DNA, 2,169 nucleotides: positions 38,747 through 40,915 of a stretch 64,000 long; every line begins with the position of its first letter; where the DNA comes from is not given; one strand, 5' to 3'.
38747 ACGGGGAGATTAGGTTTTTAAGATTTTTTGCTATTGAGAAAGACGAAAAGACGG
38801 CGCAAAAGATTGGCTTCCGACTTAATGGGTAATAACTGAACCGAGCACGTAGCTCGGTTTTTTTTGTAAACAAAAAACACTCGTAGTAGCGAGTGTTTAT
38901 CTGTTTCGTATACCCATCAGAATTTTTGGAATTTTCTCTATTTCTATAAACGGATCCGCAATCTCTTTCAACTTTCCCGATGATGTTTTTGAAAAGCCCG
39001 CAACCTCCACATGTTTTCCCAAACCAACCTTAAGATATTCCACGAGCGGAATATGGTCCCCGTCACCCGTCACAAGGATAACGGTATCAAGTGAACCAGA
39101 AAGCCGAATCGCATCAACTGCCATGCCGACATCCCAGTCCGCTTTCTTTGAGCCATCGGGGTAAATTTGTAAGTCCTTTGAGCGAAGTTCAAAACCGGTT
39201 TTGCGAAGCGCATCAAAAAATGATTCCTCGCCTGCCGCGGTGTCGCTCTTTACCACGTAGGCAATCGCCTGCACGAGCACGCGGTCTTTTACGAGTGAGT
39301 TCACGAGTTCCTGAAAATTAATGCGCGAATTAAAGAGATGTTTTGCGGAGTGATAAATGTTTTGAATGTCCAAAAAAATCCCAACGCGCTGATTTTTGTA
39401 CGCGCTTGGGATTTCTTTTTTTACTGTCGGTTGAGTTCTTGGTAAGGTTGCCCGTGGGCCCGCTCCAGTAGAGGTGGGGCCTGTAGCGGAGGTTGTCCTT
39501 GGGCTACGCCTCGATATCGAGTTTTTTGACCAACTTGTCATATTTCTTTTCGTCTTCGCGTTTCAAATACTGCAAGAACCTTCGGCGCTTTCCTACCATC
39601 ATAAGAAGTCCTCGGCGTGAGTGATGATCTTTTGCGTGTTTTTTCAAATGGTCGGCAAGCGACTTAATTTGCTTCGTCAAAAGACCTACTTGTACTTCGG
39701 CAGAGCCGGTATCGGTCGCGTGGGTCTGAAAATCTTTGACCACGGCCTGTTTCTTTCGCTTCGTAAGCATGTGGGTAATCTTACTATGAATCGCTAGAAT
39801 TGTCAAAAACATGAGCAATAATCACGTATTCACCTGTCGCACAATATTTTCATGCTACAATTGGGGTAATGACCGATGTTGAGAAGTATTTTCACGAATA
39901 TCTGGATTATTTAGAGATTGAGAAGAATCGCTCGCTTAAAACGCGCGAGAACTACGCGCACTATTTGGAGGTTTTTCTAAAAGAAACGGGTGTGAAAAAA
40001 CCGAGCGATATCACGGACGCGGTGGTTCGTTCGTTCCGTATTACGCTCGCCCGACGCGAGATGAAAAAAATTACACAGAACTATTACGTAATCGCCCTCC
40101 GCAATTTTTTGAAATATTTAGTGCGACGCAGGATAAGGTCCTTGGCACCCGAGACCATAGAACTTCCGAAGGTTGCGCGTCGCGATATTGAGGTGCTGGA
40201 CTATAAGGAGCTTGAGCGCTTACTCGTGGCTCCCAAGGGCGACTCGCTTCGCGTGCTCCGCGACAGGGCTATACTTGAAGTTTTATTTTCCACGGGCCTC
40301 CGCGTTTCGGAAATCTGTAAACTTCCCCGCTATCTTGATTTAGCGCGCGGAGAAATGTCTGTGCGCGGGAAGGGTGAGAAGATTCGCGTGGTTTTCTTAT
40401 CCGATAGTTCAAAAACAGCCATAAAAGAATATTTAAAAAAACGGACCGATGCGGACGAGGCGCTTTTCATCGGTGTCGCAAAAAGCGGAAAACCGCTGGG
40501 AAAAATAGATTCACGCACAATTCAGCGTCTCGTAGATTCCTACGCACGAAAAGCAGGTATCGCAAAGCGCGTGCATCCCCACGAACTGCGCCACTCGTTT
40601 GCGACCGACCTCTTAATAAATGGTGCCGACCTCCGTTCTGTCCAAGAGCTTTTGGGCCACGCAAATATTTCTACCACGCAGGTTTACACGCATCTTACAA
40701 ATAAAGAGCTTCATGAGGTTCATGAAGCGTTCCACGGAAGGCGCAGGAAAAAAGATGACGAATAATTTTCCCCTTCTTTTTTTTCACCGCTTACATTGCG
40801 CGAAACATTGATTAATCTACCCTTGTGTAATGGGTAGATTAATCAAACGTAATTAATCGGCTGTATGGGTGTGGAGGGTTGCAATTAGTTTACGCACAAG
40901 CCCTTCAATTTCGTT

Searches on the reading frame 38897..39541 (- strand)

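Call 78: search_protein_families(library=pfam, proteins=[window:38897-39541:-], max_evalue=0.00001)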
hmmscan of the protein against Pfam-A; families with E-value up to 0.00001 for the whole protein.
window:38897-39541:- (214 aa): 1 family
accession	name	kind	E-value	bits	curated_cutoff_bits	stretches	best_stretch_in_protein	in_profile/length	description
PF01936.24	NYN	-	4.9e-31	108.6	24.2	1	52-202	1-145/145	NYN domain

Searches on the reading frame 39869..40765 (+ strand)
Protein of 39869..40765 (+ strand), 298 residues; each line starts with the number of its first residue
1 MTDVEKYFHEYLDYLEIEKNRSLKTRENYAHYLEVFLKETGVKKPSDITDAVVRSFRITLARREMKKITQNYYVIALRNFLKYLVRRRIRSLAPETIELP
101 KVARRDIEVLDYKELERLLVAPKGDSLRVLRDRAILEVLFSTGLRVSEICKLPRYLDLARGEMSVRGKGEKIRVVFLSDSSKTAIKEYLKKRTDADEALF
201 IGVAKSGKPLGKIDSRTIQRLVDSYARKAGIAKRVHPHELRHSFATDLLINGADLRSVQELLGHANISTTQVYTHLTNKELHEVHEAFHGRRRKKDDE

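Call 78: search_protein_families(library=pfam, proteins=[window:39869-40765:+], max_evalue=0.00001)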
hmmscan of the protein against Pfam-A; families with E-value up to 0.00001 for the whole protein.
window:39869-40765:+ (298 aa): 3 families
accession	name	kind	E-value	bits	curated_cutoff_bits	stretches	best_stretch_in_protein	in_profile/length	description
PF00589.27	Phage_integrase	-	6.3e-43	147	27.1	1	109-279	2-171/172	Phage integrase family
PF02899.23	Phage_int_SAM_1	-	1.4e-11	44.9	22.3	1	9-87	2-82/83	Phage integrase, N-terminal SAM-like domain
PF13495.12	Phage_int_SAM_4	-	5.1e-07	30.4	27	1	13-89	7-83/85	Phage integrase, N-terminal SAM-like domain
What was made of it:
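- A XerC/D-type integrase gene lies at 39869-40765 (call 78).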
